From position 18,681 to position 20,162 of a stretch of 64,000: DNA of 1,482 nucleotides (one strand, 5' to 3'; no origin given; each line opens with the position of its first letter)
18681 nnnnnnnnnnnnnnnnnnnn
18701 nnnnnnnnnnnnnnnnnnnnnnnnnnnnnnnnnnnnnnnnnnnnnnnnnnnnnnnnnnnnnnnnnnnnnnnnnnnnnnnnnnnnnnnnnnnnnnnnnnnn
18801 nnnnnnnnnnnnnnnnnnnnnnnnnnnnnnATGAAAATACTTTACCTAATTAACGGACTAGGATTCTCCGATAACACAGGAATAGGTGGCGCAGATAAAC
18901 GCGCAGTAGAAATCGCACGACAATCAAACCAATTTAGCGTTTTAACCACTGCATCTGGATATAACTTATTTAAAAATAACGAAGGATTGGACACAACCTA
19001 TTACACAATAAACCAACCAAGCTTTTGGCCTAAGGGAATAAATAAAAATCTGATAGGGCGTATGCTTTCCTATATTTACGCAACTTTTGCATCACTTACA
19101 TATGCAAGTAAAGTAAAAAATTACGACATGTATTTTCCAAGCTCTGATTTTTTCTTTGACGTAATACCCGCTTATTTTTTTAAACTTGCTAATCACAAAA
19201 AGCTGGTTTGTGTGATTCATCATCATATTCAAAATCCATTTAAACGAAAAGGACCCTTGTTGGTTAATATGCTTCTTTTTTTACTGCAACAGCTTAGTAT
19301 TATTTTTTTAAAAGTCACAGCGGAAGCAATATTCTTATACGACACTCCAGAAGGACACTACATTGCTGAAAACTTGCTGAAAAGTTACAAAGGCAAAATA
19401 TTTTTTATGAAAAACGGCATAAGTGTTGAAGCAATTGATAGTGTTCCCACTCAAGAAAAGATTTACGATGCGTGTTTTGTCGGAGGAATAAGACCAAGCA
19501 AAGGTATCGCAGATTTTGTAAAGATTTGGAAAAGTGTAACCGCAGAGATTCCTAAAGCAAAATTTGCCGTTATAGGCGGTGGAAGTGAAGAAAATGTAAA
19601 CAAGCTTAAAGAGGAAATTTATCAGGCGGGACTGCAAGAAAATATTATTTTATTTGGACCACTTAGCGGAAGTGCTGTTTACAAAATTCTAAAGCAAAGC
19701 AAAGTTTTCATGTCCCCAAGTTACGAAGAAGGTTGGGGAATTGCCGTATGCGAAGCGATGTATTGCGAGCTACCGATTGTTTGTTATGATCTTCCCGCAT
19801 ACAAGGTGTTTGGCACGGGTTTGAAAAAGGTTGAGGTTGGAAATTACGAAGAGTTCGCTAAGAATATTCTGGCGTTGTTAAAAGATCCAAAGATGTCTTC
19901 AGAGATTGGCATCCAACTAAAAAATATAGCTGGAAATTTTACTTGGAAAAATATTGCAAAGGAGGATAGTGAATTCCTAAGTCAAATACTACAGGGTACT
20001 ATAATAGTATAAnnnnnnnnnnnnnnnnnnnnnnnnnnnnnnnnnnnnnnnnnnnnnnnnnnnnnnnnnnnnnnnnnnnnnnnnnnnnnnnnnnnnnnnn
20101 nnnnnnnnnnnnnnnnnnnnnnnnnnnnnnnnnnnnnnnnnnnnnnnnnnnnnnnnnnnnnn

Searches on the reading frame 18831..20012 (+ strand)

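Call 8: search_protein_families(library=pfam, proteins=[window:18831-20012:+], max_evalue=0.001)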
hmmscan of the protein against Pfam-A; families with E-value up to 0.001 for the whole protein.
window:18831-20012:+ (393 aa): 3 families
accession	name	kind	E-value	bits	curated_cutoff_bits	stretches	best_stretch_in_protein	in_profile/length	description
PF00534.26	Glycos_transf_1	-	3.8e-28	98.6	26.4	1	207-360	11-166/172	Glycosyl transferases group 1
PF13692.12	Glyco_trans_1_4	-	3.6e-23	82.8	27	1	215-352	5-142/142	Glycosyl transferases group 1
PF20706.3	GT4-conflict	-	4.1e-06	26.5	26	1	189-318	173-310/385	Family 4 Glycosyltransferase in conflict systems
